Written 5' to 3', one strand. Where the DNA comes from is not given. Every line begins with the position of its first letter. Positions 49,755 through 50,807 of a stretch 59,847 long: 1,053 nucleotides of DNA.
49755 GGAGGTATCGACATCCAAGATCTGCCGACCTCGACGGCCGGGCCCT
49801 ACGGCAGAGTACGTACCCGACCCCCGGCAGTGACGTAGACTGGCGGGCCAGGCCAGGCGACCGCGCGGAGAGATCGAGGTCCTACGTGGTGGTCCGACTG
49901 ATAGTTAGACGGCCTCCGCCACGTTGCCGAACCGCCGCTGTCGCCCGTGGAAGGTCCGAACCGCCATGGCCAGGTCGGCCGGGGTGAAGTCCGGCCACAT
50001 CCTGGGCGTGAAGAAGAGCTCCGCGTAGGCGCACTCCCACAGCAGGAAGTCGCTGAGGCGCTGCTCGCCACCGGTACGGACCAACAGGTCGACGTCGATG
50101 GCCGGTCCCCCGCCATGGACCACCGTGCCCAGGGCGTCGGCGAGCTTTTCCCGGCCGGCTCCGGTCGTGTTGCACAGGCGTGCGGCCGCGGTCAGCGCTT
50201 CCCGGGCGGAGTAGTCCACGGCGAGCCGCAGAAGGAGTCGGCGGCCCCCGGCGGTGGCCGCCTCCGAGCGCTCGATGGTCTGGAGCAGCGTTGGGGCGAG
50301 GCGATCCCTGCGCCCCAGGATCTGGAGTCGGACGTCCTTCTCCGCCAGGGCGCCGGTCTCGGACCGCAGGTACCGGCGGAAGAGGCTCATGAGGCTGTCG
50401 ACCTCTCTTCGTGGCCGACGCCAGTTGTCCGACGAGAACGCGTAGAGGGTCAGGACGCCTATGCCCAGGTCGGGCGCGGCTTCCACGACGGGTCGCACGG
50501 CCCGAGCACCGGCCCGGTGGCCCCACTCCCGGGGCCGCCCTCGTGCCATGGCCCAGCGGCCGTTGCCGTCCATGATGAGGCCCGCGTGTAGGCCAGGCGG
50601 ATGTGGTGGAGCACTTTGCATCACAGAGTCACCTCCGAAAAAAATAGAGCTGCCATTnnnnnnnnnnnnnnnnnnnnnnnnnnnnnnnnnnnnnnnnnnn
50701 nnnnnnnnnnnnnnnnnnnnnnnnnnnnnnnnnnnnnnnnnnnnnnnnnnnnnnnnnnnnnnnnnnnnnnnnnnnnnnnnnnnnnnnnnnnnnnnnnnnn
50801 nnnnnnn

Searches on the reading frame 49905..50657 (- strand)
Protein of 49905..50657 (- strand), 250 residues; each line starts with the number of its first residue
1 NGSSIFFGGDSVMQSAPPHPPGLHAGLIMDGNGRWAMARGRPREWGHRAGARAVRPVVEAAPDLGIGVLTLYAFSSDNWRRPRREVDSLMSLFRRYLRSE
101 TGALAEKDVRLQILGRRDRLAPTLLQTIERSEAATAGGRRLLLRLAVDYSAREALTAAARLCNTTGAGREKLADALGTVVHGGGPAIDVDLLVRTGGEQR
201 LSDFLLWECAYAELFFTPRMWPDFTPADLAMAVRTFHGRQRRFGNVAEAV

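Call 65: search_protein_families(library=pfam, proteins=[window:49905-50657:-], max_evalue=0.00001)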
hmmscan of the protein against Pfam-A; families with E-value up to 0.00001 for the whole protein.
window:49905-50657:- (250 aa): 1 family
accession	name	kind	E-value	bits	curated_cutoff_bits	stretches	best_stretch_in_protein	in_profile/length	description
PF01255.24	Prenyltransf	-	5.5e-69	232.5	27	1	28-244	1-219/219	Putative undecaprenyl diphosphate synthase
